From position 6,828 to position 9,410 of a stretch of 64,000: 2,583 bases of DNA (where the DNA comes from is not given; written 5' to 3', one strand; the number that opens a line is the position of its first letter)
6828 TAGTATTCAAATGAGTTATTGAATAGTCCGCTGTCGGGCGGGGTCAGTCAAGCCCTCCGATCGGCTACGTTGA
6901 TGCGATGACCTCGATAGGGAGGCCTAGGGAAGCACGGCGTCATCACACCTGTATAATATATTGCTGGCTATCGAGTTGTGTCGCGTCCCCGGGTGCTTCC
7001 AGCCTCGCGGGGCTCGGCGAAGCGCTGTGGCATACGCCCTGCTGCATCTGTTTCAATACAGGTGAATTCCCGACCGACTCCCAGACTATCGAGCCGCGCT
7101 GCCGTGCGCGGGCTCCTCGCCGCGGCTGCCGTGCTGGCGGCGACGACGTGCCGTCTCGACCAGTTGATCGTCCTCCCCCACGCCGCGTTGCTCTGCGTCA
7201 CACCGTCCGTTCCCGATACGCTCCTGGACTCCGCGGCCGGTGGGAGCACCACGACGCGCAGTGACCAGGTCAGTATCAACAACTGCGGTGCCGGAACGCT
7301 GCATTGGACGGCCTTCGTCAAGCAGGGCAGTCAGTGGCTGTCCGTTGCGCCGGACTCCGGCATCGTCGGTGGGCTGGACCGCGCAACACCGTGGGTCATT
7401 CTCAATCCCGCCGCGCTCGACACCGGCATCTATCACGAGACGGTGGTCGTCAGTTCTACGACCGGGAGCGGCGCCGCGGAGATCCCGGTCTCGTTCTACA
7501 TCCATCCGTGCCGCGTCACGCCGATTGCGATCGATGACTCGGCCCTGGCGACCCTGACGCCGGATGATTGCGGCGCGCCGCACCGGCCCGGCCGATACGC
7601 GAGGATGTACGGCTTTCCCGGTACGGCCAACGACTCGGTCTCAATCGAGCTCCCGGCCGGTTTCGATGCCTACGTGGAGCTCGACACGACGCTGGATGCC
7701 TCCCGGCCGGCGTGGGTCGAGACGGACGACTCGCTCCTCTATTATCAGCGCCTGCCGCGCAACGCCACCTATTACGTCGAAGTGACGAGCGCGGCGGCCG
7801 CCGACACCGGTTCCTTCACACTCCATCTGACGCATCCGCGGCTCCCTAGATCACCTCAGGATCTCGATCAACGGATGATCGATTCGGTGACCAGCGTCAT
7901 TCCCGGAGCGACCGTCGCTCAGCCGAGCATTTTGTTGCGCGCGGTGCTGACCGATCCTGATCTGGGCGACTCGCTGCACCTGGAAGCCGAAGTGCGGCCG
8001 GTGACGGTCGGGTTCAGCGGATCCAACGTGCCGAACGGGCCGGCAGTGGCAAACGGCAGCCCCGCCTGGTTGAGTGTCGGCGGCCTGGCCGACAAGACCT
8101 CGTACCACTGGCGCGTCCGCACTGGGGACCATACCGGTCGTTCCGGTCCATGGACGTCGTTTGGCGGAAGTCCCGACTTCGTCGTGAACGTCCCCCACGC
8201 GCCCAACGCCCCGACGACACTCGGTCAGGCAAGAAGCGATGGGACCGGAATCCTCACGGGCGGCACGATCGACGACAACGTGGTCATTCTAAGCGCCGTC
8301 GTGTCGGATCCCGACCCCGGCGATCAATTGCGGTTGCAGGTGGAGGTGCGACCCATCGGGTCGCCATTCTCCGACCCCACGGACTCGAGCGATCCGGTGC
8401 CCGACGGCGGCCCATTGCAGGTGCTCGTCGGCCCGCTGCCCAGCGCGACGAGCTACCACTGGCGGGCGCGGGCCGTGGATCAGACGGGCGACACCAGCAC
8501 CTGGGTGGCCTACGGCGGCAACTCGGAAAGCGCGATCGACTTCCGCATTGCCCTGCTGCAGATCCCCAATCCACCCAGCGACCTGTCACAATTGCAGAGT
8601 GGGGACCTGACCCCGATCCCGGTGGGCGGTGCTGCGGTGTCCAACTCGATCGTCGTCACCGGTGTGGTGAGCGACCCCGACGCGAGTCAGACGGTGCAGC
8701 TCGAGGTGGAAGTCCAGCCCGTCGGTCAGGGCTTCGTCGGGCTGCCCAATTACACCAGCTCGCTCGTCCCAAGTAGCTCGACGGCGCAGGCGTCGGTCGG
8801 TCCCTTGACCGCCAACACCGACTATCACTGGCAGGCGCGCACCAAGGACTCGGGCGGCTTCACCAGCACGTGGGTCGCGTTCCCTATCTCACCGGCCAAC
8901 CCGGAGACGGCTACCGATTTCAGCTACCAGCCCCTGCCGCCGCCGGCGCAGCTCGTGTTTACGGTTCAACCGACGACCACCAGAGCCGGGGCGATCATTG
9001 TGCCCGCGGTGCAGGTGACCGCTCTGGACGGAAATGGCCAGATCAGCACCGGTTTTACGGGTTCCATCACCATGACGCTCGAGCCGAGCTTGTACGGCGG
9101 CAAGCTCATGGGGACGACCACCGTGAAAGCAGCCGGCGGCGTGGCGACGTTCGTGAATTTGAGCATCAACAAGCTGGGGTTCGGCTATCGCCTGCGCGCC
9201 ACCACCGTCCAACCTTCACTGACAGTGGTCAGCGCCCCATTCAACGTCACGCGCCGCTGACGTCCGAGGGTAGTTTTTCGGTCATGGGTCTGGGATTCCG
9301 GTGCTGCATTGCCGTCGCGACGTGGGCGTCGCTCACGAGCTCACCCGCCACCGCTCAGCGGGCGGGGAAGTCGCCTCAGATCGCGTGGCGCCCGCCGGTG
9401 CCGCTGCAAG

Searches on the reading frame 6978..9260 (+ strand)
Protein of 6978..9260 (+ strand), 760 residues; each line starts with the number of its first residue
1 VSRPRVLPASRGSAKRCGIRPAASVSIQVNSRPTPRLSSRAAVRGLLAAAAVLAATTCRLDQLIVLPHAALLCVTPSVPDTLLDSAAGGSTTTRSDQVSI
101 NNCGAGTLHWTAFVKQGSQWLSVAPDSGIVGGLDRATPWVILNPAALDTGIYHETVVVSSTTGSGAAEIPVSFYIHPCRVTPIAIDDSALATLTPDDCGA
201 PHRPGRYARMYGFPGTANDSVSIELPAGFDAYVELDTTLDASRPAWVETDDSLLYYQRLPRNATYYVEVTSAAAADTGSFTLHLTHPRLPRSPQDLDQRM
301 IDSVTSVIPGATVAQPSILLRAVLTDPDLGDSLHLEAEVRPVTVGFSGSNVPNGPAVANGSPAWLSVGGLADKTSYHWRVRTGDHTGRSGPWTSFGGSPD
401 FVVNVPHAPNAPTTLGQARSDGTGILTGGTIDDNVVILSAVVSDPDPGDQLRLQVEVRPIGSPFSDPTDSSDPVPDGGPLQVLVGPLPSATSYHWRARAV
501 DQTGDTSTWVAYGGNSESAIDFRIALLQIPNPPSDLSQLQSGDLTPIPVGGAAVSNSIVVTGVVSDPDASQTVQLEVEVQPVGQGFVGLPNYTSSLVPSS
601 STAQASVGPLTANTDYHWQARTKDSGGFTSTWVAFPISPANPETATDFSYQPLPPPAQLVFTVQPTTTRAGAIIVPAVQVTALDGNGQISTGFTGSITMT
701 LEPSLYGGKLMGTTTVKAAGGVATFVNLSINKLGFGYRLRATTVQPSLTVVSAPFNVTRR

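Call 71: search_protein_families(library=pfam, proteins=[window:6978-9260:+], max_evalue=0.001)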
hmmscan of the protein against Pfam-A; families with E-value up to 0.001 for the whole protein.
window:6978-9260:+ (760 aa): 3 families
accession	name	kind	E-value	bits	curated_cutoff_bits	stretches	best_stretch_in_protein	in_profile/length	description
PF25788.1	Ig_Rha78A_N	-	8.9e-09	36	27.4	0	485-510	69-94/105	Rha78A-like, N-terminal immunoglobulin domain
PF19190.6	BACON_2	-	1.9e-05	24.9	25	1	89-163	14-85/94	Viral BACON domain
PF16656.11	Pur_ac_phosph_N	-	0.00025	22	30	0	360-395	58-91/93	Purple acid Phosphatase, N-terminal domain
